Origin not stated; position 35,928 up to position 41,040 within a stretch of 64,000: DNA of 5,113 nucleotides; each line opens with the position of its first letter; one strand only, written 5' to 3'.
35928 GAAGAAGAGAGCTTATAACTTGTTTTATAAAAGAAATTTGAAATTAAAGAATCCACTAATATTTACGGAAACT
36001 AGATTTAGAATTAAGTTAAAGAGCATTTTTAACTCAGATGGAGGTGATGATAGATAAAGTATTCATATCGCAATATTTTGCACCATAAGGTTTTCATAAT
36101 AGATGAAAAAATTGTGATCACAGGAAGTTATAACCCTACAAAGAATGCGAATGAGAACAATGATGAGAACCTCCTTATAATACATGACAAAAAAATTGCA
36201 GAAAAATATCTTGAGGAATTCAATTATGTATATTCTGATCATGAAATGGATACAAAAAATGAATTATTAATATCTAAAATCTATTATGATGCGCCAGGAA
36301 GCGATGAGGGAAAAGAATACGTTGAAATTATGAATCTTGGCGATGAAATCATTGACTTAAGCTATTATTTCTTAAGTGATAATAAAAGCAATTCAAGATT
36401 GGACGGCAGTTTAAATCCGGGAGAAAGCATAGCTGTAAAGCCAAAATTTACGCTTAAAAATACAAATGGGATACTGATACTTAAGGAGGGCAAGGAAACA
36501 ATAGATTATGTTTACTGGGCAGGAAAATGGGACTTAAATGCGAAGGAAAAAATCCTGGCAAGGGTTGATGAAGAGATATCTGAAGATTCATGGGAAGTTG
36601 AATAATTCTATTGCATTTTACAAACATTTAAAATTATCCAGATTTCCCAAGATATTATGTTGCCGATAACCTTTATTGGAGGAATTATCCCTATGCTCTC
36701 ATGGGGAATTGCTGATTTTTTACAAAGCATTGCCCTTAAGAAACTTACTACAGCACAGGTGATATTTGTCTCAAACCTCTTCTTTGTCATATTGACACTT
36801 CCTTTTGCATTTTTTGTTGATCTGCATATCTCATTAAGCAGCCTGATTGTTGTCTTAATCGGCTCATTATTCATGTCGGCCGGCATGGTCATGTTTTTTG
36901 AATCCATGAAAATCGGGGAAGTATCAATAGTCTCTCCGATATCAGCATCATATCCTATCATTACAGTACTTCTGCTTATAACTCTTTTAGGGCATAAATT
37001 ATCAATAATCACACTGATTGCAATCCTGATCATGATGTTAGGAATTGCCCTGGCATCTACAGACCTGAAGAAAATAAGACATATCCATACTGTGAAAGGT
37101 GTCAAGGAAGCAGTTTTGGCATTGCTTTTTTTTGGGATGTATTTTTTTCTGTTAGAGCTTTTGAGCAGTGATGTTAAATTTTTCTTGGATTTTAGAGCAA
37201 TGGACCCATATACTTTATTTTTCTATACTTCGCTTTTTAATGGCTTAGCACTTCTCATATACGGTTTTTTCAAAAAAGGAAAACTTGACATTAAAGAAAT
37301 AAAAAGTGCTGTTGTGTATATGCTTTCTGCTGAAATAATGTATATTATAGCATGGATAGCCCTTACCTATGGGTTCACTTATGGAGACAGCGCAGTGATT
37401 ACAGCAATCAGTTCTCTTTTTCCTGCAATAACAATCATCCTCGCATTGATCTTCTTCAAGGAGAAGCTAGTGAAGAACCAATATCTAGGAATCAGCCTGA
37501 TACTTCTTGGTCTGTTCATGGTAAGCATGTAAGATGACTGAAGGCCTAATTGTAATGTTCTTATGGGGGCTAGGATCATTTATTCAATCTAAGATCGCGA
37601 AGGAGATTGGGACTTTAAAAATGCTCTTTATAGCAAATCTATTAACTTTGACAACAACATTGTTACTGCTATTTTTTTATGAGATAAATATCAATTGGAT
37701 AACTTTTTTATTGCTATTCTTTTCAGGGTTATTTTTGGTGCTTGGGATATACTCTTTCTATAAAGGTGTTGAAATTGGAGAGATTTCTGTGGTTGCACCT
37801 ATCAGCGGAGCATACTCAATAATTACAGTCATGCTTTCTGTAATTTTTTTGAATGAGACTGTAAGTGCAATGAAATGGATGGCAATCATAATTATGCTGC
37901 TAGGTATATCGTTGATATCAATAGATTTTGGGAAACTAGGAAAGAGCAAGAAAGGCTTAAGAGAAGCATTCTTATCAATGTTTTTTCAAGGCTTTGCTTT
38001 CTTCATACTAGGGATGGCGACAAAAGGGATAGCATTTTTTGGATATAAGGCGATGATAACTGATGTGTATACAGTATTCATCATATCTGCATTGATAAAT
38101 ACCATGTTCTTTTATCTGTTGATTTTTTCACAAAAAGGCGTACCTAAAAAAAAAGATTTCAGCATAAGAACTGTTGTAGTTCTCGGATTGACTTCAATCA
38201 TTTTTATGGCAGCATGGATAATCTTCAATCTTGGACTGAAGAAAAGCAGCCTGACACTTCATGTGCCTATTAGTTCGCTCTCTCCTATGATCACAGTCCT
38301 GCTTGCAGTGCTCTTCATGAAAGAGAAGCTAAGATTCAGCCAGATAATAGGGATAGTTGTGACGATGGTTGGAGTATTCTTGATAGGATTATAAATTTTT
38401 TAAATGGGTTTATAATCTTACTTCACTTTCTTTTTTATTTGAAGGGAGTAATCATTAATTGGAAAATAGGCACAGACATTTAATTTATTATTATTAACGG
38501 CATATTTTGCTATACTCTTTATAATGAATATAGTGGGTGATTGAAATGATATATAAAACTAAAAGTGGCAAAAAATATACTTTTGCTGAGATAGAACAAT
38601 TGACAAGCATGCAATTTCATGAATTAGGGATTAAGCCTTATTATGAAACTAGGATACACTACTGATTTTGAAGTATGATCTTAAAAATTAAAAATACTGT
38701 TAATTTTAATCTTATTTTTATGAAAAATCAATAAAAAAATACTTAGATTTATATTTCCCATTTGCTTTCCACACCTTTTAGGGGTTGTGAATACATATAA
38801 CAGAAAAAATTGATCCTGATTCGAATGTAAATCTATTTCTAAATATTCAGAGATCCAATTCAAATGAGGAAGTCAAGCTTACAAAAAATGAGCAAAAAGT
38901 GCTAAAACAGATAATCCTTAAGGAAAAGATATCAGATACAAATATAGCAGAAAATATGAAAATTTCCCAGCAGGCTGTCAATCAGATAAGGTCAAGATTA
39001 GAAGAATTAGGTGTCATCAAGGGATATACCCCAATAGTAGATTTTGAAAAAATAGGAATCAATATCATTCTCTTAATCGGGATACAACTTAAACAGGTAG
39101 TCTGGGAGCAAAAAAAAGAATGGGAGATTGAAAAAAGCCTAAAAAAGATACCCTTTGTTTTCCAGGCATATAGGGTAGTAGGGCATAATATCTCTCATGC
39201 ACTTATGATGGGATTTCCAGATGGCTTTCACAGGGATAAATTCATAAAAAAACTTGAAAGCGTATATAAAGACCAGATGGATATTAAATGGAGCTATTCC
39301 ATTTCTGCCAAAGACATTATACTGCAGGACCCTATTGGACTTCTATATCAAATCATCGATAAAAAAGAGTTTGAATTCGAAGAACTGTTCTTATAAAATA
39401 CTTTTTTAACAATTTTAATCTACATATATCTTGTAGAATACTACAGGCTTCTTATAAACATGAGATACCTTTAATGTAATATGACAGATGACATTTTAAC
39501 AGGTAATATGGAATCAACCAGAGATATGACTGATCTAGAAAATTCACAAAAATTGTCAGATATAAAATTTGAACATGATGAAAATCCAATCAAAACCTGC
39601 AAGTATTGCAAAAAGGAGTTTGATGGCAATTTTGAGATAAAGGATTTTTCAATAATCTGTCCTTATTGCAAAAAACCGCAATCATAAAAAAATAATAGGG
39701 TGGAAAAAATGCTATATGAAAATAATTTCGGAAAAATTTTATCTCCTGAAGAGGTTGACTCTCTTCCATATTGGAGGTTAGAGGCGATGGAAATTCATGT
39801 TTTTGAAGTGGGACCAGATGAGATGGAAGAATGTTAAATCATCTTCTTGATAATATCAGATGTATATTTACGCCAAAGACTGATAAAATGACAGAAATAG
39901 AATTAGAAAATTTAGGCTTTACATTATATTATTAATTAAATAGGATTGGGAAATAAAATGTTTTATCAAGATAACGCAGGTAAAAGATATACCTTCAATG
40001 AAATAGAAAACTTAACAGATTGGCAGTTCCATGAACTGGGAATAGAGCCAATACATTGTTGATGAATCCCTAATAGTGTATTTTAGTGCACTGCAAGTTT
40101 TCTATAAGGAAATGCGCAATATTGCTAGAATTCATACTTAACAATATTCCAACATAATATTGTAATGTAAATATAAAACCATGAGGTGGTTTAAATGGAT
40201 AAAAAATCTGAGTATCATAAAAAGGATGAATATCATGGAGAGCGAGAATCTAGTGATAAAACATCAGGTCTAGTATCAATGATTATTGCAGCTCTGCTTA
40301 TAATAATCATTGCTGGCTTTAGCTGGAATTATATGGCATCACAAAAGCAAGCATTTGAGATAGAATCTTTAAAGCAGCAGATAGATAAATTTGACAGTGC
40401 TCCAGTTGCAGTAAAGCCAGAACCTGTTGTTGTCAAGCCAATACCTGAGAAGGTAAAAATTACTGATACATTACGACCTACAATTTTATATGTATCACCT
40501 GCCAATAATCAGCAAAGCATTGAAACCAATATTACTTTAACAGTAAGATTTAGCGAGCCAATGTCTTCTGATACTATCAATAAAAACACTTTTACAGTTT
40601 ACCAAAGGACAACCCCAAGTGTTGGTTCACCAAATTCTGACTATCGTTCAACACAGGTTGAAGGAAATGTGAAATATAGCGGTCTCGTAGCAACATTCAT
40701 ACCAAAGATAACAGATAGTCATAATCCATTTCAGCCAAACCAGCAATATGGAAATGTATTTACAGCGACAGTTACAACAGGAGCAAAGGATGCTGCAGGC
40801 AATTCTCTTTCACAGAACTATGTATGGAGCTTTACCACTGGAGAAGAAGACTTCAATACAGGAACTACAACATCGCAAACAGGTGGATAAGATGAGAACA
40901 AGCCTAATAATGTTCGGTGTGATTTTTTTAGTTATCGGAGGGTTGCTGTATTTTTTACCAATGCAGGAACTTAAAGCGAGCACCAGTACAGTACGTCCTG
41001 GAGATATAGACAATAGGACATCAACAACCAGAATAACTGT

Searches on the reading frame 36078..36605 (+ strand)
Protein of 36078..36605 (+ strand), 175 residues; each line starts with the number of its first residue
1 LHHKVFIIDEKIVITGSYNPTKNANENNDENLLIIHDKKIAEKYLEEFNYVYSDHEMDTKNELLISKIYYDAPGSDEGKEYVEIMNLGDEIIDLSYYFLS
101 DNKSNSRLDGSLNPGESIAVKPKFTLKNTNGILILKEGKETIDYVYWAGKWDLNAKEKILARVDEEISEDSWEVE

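Call 11: search_protein_families(library=pfam, proteins=[window:36078-36605:+], max_evalue=0.01)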
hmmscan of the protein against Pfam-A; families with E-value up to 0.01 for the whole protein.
window:36078-36605:+ (175 aa): 2 families
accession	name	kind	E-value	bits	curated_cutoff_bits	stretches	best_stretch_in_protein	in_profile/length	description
PF13091.12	PLDc_2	-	3.6e-15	56.4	27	1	1-50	81-130/132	PLD-like domain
PF00932.25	LTD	-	3.1e-10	40.8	34.3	1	59-147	4-107/109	Lamin Tail Domain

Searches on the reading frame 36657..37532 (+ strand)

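Call 11: search_protein_families(library=pfam, proteins=[window:36657-37532:+], max_evalue=0.01)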
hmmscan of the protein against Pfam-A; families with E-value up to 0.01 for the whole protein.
window:36657-37532:+ (291 aa): 3 families
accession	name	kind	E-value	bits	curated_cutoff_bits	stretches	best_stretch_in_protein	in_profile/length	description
PF00892.27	EamA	-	5.5e-33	114.6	28.2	2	152-290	7-134/135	EamA-like transporter family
PF06800.18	Sugar_transport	-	1.2e-07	31.9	26.3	1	9-286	3-274/280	Sugar transport protein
PF03151.22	TPT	-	0.00048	20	30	1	35-289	37-290/291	Triose-phosphate Transporter family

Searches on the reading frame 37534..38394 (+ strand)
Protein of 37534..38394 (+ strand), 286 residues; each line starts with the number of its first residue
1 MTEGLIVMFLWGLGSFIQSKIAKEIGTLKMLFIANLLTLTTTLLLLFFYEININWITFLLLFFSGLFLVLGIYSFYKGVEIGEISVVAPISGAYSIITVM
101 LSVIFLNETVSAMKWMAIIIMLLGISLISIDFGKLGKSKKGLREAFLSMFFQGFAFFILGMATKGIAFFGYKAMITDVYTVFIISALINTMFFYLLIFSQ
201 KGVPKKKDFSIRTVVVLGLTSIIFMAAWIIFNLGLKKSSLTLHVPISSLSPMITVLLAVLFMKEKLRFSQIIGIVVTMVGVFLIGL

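Call 11: search_protein_families(library=pfam, proteins=[window:37534-38394:+], max_evalue=0.01)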
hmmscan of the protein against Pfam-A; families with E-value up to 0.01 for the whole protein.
window:37534-38394:+ (286 aa): 5 families
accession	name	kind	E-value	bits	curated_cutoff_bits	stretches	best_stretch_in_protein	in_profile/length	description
PF00892.27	EamA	-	2.4e-30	106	28.2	2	5-129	8-134/135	EamA-like transporter family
PF06800.18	Sugar_transport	-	4.4e-08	33.3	26.3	1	4-285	3-278/280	Sugar transport protein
PF10639.15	TMEM234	-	2.8e-05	24.6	30.1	1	222-284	49-112/113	Putative transmembrane family 234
PF05653.20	Mg_trans_NIPA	-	0.00044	19.9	26.2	1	240-284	75-119/295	Magnesium transporter NIPA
PF03151.22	TPT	-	0.0033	17.3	30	1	187-283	39-134/291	Triose-phosphate Transporter family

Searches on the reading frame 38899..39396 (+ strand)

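Call 11: search_protein_families(library=pfam, proteins=[window:38899-39396:+], max_evalue=0.01)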
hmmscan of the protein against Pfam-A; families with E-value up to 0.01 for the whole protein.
window:38899-39396:+ (165 aa): 1 family
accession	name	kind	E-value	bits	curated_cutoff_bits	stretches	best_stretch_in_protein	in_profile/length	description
PF13412.12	HTH_24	-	0.00014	21.8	21.9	1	2-41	9-48/48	Winged helix-turn-helix DNA-binding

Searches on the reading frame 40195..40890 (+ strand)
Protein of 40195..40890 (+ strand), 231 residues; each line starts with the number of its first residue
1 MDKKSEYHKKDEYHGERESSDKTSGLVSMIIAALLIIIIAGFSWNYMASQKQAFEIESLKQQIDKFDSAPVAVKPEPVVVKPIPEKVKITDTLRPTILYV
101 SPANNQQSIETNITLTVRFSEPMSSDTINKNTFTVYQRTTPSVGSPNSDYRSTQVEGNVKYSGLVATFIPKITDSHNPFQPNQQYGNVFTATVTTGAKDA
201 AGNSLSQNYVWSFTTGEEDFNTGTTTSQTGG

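Call 11: search_protein_families(library=pfam, proteins=[window:40195-40890:+], max_evalue=0.01)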
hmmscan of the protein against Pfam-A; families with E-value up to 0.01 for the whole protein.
window:40195-40890:+ (231 aa): 1 family
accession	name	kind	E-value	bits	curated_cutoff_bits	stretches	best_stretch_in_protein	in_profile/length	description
PF13205.12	Big_5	-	1.9e-16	61.1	23.6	1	91-215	1-105/105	Bacterial Ig-like domain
